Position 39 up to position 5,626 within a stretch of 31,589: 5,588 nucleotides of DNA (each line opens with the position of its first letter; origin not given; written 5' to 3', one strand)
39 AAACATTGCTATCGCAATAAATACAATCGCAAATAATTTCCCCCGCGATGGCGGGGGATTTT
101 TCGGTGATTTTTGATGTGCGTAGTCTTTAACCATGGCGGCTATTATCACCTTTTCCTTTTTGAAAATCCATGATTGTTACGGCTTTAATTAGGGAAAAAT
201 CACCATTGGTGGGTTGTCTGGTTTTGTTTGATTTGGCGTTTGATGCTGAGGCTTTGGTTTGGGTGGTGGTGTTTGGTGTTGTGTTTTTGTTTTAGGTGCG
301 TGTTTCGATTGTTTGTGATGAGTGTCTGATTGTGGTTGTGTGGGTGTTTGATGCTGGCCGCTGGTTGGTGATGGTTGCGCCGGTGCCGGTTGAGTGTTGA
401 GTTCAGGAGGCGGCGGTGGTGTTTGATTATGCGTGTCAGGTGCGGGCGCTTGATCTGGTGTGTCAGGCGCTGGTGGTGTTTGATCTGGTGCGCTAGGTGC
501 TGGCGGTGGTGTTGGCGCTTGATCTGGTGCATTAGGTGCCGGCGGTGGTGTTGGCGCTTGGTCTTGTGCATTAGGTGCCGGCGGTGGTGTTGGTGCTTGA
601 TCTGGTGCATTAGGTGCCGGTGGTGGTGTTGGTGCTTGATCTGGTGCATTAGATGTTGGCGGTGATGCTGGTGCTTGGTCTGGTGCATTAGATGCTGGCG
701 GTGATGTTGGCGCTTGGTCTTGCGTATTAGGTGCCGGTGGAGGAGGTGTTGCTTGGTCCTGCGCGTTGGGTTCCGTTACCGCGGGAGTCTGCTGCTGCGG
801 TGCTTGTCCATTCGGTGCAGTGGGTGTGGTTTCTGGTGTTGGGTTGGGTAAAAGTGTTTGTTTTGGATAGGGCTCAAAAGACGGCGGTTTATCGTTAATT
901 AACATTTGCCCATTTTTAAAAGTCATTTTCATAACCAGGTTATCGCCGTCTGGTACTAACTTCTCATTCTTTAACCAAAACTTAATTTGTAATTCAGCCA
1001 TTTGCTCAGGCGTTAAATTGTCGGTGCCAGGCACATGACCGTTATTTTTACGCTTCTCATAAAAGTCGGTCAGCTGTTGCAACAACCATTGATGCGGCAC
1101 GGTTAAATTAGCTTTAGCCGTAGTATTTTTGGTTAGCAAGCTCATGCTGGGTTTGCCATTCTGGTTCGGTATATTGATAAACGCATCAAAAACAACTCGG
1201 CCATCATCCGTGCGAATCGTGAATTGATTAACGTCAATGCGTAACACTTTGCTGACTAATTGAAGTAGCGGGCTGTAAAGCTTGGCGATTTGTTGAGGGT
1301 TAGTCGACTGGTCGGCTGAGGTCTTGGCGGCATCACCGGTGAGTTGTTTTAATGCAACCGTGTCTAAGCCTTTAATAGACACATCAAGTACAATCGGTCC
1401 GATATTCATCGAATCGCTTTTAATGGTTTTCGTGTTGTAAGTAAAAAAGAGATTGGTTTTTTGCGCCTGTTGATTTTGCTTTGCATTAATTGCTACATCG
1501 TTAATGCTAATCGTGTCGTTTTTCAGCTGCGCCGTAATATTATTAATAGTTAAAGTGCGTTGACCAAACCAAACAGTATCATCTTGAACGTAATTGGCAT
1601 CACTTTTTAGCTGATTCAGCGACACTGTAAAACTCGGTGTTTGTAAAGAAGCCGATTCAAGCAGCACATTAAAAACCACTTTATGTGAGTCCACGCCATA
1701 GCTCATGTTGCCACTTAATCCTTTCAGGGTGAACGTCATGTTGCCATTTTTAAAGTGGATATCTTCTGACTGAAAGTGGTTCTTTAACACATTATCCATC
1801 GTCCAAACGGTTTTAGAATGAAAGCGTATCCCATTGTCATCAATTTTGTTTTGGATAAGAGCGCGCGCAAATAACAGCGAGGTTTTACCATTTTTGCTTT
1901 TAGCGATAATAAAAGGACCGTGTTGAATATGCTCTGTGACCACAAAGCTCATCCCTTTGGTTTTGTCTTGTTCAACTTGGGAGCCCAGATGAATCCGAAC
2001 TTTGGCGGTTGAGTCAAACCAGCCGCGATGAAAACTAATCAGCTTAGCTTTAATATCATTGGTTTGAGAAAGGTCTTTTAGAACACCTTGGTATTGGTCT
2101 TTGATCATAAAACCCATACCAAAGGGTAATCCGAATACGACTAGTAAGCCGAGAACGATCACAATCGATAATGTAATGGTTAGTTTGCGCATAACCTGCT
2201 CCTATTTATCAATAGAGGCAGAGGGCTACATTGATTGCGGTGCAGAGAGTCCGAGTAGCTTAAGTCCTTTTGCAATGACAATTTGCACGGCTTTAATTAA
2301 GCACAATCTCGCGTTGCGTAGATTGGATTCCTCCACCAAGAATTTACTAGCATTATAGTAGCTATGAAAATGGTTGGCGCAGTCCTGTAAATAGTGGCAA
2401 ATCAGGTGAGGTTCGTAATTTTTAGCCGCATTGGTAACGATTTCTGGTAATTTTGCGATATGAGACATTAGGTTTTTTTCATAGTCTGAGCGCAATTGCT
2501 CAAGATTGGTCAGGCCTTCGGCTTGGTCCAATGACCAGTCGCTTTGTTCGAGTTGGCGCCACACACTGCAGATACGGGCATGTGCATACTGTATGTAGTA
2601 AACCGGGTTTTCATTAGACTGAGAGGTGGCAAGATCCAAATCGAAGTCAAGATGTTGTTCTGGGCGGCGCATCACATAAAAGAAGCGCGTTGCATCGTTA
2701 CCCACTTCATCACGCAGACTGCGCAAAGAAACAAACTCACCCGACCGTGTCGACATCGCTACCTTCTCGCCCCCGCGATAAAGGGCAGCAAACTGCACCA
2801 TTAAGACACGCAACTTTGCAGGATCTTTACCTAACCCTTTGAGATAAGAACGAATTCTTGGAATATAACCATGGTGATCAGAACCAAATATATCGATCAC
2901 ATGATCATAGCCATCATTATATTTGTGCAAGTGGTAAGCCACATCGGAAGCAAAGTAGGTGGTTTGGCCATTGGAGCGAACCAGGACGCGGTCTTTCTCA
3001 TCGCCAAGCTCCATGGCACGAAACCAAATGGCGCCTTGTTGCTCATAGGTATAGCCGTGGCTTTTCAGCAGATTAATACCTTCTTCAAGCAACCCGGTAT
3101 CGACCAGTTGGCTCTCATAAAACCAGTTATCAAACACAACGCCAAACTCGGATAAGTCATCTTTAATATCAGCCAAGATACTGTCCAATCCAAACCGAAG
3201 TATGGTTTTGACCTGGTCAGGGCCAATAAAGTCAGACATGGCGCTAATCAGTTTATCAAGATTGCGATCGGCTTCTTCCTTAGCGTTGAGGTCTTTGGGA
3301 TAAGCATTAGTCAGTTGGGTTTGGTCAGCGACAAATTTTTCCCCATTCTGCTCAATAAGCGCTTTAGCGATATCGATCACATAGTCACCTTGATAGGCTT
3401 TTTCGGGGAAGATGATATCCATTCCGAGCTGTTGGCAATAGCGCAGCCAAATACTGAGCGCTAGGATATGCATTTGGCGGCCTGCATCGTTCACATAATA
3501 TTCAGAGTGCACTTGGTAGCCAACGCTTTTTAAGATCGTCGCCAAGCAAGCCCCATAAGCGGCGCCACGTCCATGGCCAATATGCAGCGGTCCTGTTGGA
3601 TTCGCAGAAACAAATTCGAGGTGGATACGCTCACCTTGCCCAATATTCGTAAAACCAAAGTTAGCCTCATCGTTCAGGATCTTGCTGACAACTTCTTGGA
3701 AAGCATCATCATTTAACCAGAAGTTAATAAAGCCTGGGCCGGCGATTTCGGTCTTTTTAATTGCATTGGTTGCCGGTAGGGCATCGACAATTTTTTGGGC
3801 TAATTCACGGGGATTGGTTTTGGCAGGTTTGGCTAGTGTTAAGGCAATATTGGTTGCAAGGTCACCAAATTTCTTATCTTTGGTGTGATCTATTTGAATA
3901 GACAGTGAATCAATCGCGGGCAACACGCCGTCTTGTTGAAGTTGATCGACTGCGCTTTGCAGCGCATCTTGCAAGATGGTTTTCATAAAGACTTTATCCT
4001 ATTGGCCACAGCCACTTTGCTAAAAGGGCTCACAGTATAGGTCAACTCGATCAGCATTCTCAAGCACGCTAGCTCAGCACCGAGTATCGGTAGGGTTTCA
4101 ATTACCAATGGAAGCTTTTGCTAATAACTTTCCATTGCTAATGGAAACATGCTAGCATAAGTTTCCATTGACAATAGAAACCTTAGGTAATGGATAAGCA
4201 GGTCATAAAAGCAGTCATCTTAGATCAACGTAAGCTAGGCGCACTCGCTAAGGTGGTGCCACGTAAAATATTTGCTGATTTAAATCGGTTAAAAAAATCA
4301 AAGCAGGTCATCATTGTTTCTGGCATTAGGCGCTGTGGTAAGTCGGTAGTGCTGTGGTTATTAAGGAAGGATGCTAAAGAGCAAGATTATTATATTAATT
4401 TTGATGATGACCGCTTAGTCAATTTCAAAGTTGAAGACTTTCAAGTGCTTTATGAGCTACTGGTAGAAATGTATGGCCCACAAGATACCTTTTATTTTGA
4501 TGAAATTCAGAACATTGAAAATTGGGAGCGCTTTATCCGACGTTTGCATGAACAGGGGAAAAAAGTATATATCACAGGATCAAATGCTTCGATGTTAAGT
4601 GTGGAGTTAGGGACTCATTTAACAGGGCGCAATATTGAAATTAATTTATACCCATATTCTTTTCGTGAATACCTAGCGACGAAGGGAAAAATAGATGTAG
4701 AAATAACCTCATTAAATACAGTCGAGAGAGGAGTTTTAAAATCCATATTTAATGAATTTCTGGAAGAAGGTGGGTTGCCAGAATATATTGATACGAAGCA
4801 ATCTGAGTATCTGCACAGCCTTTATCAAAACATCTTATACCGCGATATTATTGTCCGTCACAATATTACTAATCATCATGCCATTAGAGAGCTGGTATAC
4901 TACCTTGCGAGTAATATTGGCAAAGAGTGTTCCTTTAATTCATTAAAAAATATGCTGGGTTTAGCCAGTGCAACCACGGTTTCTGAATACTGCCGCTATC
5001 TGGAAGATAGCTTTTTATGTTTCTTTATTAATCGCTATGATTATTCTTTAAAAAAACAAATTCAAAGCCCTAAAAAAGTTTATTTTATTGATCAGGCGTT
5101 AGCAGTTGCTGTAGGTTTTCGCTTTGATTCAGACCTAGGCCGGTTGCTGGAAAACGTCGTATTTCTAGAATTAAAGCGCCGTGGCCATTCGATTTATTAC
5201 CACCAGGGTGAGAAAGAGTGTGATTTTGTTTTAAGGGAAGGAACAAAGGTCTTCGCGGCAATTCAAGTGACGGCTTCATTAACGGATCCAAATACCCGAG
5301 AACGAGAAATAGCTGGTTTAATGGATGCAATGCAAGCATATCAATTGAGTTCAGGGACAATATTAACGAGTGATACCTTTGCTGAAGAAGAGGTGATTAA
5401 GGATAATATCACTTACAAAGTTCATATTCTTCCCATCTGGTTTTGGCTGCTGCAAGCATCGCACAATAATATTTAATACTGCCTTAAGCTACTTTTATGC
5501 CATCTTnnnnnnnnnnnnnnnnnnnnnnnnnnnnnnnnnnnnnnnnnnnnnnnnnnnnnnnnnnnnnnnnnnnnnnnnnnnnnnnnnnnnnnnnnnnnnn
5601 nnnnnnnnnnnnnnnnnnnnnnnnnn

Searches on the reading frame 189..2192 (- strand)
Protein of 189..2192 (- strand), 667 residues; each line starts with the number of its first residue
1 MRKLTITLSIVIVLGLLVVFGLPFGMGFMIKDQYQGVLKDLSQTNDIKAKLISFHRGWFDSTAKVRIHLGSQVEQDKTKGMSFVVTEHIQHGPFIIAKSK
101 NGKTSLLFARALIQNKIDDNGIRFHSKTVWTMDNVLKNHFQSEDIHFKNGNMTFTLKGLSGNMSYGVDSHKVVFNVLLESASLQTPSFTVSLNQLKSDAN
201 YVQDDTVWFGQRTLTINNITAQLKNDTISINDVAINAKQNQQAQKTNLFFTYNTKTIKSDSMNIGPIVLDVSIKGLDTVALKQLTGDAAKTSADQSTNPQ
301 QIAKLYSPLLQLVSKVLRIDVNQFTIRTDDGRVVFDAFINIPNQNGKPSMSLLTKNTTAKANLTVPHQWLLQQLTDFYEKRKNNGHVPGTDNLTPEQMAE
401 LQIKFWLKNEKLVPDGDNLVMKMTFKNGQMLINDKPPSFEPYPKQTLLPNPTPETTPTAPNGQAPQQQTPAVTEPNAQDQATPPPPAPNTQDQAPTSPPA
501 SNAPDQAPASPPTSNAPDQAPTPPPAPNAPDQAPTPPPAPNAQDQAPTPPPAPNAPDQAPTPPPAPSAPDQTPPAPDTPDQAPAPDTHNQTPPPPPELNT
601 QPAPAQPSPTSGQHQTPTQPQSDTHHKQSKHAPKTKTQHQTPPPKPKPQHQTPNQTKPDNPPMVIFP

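Call 22: search_protein_families(library=pfam, proteins=[window:189-2192:-])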
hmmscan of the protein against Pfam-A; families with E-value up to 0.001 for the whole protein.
window:189-2192:- (667 aa): 1 family
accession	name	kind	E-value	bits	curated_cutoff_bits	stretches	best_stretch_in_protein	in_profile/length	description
PF06097.16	DUF945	-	8.8e-62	210.1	26.8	1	1-436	1-456/460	Bacterial protein of unknown function (DUF945)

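Call 54: find_encoding_contigs(protein=window:189-2192:-, flank=10000, max_places=10)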
Protein window:189-2192:- (667 aa): 1 contig read that carries it; 1 place shown.
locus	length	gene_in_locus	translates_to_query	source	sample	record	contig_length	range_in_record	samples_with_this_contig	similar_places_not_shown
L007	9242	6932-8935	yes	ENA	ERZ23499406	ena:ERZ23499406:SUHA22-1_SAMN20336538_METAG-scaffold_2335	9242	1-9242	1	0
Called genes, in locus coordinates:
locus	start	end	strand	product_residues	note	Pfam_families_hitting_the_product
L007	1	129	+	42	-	?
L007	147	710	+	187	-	PF01300:Sua5_yciO_yrdC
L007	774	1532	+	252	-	PF03734:YkuD (weak)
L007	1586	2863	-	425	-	PF00512:HisKA, PF02518:HATPase_c, PF13589:HATPase_c_3 (weak)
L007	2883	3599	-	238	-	PF00072:Response_reg, PF00486:Trans_reg_C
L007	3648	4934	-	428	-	PF13173:AAA_14, PF13635:DUF4143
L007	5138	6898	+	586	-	PF03485:Arg_tRNA_synt_N, PF00750:tRNA-synt_1d, PF05746:DALR_1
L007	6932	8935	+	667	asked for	PF06097:DUF945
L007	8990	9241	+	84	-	?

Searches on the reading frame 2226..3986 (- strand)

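Call 22: search_protein_families(library=pfam, proteins=[window:2226-3986:-])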
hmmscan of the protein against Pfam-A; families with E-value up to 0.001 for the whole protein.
window:2226-3986:- (586 aa): 3 families
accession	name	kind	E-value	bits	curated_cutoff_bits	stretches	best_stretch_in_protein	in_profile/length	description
PF05746.21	DALR_1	-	1.4e-33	115.8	22.3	1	465-586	1-117/117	DALR anticodon binding domain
PF03485.21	Arg_tRNA_synt_N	-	1.3e-24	87.1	21.5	1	5-90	3-84/85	Arginyl tRNA synthetase N terminal domain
PF00750.26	tRNA-synt_1d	-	1.8e-18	67.1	23.3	1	101-434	3-304/349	tRNA synthetases class I (R), catalytic domain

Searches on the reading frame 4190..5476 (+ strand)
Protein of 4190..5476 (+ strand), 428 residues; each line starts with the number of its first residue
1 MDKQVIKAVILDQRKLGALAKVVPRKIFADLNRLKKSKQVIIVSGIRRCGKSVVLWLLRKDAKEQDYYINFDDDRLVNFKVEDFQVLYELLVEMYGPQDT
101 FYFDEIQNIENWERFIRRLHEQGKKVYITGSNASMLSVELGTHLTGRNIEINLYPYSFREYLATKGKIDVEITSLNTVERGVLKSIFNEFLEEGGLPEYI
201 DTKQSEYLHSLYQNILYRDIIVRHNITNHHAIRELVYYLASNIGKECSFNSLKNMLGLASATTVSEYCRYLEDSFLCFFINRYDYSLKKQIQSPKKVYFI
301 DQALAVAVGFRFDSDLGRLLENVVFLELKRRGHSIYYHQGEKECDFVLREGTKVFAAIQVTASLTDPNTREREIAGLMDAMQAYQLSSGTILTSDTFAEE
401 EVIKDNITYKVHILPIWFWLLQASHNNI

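Call 22: search_protein_families(library=pfam, proteins=[window:4190-5476:+])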
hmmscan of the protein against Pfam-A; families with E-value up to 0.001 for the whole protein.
window:4190-5476:+ (428 aa): 2 families
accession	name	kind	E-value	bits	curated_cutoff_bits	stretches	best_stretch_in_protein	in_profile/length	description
PF13173.12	AAA_14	-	1.2e-33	116.3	27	1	38-162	2-129/129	AAA domain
PF13635.12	DUF4143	-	6.3e-25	88.2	28.1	1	218-362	2-159/160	Domain of unknown function (DUF4143)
